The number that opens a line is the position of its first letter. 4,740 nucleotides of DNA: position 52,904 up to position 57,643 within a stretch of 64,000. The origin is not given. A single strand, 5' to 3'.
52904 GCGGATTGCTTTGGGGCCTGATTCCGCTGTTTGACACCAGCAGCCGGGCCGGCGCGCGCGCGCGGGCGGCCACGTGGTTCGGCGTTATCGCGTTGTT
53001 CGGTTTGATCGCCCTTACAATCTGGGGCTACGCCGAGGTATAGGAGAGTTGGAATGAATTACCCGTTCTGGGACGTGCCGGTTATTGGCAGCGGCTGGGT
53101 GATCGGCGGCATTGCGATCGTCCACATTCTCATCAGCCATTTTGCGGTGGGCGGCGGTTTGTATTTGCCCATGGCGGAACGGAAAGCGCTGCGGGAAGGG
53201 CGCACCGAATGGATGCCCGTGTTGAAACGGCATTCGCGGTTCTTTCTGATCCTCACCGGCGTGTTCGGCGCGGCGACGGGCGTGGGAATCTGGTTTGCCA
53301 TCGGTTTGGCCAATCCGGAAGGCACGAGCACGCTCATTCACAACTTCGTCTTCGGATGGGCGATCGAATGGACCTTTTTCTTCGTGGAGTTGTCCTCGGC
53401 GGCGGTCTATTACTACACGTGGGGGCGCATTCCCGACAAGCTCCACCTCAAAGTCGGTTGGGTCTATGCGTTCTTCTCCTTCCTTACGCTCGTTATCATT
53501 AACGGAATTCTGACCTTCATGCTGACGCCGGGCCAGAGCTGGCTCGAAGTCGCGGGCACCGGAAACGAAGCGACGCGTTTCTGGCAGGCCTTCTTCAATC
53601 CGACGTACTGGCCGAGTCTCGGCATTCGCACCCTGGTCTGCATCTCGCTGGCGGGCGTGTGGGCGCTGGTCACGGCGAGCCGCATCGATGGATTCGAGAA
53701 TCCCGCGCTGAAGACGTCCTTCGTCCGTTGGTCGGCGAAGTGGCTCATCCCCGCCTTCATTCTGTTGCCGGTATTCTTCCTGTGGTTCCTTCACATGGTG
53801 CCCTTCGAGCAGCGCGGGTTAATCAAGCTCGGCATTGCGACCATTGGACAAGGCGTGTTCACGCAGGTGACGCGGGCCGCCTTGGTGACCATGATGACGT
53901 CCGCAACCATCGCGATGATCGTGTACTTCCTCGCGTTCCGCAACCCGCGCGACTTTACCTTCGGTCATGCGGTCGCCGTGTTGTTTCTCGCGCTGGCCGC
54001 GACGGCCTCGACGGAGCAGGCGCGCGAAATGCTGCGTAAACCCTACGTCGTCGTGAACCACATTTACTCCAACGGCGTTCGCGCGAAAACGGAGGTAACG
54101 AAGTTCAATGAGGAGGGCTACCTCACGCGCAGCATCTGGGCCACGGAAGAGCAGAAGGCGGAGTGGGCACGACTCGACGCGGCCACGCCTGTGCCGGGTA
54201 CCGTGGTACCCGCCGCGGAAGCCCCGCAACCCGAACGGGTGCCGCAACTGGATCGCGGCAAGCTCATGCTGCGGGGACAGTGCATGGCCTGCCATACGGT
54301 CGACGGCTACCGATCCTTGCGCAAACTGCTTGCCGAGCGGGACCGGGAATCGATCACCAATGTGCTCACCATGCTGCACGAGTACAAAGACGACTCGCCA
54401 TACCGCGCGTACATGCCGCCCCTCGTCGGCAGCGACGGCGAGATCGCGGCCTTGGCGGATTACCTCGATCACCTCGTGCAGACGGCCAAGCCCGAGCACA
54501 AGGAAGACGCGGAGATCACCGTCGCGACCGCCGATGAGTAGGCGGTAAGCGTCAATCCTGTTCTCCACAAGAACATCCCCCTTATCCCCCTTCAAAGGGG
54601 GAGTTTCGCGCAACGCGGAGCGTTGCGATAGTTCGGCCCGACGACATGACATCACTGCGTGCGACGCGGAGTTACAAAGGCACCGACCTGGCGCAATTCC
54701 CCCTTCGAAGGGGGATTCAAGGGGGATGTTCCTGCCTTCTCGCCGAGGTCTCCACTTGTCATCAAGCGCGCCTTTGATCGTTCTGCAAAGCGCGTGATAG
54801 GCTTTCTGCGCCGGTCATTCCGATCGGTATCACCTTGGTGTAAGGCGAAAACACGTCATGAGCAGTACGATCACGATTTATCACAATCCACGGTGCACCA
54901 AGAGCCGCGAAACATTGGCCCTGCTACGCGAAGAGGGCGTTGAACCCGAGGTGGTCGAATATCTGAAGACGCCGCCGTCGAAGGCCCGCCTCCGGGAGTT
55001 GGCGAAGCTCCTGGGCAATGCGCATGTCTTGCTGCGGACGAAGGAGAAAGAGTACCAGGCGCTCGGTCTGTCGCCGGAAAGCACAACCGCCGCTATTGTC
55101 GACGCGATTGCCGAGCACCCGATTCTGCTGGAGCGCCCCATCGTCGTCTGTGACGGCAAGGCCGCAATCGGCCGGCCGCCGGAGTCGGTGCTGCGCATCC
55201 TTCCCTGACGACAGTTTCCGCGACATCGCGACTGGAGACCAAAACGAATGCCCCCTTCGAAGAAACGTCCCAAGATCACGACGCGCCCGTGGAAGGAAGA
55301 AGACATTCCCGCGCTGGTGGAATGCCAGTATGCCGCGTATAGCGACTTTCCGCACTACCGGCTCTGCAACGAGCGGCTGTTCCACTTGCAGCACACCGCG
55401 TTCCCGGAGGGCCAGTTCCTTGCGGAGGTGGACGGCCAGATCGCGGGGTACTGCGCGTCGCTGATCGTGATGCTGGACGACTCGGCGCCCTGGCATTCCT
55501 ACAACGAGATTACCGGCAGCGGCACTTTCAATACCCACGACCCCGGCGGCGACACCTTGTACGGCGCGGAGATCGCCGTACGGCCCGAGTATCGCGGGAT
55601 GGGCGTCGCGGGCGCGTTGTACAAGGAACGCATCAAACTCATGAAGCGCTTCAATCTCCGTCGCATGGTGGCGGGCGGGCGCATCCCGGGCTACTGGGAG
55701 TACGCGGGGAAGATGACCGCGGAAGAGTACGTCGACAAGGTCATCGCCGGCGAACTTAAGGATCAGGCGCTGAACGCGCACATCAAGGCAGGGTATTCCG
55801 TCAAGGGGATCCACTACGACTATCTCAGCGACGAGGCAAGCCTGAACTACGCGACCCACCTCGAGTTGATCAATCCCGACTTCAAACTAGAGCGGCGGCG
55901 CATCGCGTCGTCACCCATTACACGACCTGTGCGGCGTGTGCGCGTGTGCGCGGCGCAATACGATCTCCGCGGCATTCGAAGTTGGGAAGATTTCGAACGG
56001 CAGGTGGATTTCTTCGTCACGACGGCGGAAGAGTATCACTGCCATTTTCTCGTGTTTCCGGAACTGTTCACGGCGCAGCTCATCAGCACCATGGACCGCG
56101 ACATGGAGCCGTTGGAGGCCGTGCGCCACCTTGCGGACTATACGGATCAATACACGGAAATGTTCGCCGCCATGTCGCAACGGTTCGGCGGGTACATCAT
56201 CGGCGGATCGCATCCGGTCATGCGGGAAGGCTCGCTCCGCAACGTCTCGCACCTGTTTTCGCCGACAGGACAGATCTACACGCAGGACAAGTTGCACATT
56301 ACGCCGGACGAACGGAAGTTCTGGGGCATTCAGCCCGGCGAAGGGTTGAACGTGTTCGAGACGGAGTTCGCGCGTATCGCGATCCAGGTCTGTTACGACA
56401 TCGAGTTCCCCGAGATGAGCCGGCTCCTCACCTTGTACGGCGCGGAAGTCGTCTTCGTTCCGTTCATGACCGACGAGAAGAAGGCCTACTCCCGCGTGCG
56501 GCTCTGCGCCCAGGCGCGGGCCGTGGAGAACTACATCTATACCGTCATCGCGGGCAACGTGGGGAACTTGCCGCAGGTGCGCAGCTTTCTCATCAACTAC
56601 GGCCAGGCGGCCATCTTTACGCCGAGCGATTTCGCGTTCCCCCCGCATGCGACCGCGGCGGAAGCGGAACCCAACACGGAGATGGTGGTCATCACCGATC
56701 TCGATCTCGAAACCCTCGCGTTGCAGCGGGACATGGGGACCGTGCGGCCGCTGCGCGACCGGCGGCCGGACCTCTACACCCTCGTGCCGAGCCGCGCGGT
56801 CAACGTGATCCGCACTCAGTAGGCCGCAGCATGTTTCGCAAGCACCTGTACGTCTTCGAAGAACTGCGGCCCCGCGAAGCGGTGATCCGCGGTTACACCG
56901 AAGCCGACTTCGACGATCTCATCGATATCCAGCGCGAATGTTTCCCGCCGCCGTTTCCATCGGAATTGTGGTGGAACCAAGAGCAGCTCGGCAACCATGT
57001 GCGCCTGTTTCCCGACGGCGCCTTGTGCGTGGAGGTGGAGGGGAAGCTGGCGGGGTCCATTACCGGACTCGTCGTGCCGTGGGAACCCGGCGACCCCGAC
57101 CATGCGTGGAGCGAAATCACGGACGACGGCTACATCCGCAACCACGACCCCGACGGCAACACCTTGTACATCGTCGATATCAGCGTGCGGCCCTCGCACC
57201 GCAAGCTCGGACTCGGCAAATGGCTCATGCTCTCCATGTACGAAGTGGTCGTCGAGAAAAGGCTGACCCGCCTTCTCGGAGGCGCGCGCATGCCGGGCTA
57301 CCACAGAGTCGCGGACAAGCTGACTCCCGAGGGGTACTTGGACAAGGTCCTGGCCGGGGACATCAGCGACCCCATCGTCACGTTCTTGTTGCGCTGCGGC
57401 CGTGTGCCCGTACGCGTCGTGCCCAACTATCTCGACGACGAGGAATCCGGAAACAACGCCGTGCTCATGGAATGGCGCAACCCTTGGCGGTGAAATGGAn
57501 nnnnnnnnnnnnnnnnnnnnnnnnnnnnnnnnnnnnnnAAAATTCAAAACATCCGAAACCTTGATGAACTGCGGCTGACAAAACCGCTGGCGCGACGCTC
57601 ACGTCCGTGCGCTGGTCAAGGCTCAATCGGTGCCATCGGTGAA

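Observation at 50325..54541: Rieske/cytochrome b operon wired to a bd-oxidase-like subunit that carries its own haem-c domain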

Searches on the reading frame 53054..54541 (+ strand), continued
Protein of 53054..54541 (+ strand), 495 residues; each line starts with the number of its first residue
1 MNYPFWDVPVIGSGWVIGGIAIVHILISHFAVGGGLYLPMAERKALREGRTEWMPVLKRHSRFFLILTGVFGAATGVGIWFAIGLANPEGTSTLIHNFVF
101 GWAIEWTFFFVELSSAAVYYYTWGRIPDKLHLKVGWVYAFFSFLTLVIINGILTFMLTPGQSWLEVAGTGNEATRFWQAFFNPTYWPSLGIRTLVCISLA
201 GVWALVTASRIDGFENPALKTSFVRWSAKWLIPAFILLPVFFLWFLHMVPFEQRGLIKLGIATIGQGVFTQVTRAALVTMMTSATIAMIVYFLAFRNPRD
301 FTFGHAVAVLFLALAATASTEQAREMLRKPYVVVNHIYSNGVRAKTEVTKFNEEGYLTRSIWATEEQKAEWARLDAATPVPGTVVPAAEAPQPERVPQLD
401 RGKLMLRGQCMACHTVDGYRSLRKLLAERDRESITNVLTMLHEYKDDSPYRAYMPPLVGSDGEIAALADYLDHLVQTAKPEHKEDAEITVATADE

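Call 74: search_solved_structures(query=A2, max_evalue=10, show_alignments=4)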
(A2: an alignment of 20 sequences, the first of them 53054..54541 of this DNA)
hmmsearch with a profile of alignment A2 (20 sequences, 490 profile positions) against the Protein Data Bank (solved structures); distinct sequences matched with E-value up to 10: 29.
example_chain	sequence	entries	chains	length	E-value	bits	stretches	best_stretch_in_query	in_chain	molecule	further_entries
5doq_A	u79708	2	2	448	0.00014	23.7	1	13-165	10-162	Bd-type quinol oxidase subunit I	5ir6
7d5i_A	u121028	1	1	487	0.0016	20.2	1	13-203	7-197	Cytochrome D ubiquinol oxidase subunit 1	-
7ose_A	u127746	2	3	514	0.0023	19.7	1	5-186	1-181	Cytochrome bd-II ubiquinol oxidase subunit 1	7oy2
9fui_A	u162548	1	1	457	0.011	17.4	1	330-473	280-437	Copper-containing nitrite reductase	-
9fom_A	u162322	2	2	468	0.012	17.4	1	330-473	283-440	Copper-containing nitrite reductase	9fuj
6qpv_A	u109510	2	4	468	0.018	16.8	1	331-473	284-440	Copper-containing nitrite reductase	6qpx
2yqb_A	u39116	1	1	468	0.019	16.7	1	330-473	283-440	COPPER-CONTAINING NITRITE REDUCTASE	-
5obo_A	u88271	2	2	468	0.019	16.7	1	330-473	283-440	Nitrite reductase, copper-containing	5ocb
3ziy_A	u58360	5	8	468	0.019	16.7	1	330-473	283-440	COPPER-CONTAINING NITRITE REDUCTASE | Nitrite reductase, copper-containing | Nitrite reductase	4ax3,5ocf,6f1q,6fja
3zbm_A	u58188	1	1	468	0.019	16.7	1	330-473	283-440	COPPER-CONTAINING NITRITE REDUCTASE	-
7r2u_A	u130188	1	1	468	0.019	16.7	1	330-473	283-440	Copper-containing nitrite reductase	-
9fuh_A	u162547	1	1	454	0.019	16.7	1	330-472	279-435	Copper-containing nitrite reductase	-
8qgf_A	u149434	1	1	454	0.019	16.7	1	330-472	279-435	Copper-containing nitrite reductase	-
9fuk_A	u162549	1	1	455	0.019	16.7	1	330-472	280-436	Copper-containing nitrite reductase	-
7qq2_A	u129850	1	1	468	0.021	16.5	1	331-473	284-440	Copper-containing nitrite reductase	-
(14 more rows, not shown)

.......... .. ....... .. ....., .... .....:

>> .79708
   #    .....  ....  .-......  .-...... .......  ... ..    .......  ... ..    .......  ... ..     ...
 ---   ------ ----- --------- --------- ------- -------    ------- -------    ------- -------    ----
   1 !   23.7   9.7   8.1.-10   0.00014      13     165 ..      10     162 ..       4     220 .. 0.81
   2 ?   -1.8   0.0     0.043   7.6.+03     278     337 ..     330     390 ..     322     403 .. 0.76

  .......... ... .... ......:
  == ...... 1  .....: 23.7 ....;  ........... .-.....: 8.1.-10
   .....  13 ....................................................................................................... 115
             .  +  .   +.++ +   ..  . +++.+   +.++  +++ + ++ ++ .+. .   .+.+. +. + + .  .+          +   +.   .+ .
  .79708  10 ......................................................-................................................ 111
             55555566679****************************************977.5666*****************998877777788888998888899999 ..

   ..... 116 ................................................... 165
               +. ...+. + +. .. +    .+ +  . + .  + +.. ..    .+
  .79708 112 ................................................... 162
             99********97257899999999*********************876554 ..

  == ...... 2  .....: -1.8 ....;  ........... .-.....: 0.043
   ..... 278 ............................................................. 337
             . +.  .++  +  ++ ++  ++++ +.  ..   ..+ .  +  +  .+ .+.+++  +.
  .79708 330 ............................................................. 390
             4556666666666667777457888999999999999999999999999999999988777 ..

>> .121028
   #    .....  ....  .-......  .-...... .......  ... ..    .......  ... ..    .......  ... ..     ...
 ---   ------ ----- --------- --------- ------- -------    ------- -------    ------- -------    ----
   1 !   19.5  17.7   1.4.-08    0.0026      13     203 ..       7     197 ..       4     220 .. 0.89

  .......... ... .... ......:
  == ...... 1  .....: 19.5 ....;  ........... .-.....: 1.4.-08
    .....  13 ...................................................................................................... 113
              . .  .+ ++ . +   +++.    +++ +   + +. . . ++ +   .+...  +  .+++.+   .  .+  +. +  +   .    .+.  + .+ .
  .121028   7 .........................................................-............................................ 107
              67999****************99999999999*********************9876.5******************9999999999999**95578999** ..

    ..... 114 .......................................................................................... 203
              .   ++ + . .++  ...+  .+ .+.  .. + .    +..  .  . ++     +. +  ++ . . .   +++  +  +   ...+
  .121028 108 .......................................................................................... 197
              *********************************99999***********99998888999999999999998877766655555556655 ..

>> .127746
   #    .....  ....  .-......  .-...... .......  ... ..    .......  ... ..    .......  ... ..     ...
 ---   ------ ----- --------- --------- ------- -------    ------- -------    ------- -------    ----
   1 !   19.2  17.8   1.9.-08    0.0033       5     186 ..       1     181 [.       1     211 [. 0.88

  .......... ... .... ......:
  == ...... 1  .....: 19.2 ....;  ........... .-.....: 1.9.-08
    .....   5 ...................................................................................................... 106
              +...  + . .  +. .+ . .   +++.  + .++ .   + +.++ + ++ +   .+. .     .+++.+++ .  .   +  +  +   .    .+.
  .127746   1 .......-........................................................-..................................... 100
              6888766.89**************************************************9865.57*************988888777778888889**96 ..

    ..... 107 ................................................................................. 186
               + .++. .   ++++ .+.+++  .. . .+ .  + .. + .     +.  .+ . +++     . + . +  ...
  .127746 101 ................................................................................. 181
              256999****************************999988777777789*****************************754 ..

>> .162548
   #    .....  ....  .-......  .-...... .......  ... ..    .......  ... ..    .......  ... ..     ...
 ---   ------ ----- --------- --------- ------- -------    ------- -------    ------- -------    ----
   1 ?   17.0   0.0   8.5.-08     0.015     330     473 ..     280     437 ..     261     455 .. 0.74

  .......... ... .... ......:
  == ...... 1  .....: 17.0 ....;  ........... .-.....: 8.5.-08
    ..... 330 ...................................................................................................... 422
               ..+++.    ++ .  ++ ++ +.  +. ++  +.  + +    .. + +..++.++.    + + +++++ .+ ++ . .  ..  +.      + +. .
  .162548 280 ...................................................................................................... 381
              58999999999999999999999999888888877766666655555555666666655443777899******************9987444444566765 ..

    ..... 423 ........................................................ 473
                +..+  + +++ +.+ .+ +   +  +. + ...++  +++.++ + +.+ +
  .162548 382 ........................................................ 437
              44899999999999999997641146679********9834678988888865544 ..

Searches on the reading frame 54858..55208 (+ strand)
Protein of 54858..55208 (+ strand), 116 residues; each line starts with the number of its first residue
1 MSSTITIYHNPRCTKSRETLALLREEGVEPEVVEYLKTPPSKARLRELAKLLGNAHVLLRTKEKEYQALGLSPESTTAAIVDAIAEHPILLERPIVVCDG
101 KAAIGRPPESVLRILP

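Call 75: search_protein_families(library=pfam, proteins=[window:54858-55208:+], max_evalue=0.001)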
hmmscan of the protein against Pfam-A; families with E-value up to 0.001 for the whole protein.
window:54858-55208:+ (116 aa): 2 families
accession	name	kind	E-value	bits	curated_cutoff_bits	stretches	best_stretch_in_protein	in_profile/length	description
PF03960.21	ArsC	-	2e-19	70.1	24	1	8-113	1-78/79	ArsC family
PF00462.30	Glutaredoxin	-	0.00018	22.1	22.9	1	5-49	1-45/60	Glutaredoxin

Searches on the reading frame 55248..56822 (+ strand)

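Call 75: search_protein_families(library=pfam, proteins=[window:55248-56822:+], max_evalue=0.001)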
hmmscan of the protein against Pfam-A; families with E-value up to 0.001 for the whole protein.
window:55248-56822:+ (524 aa): 3 families
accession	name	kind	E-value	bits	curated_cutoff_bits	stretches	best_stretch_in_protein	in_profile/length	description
PF00795.27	CN_hydrolase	-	6.3e-26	91.7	23.2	1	243-492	12-253/256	Carbon-nitrogen hydrolase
PF00583.31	Acetyltransf_1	-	8.4e-10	39.4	20.7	1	42-141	21-97/116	Acetyltransferase (GNAT) family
PF13508.13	Acetyltransf_7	-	3.3e-05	24.6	27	1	59-127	8-52/84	Acetyltransferase (GNAT) domain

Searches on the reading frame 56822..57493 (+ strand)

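Call 75: search_protein_families(library=pfam, proteins=[window:56822-57493:+], max_evalue=0.001)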
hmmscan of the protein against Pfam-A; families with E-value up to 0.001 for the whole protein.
window:56822-57493:+ (223 aa): 2 families
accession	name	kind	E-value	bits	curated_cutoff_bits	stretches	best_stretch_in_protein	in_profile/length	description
PF00583.31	Acetyltransf_1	-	2.4e-11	44.4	20.7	1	31-151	2-96/116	Acetyltransferase (GNAT) family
PF13527.13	Acetyltransf_9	-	0.0001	22.7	25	0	22-66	2-50/127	Acetyltransferase (GNAT) domain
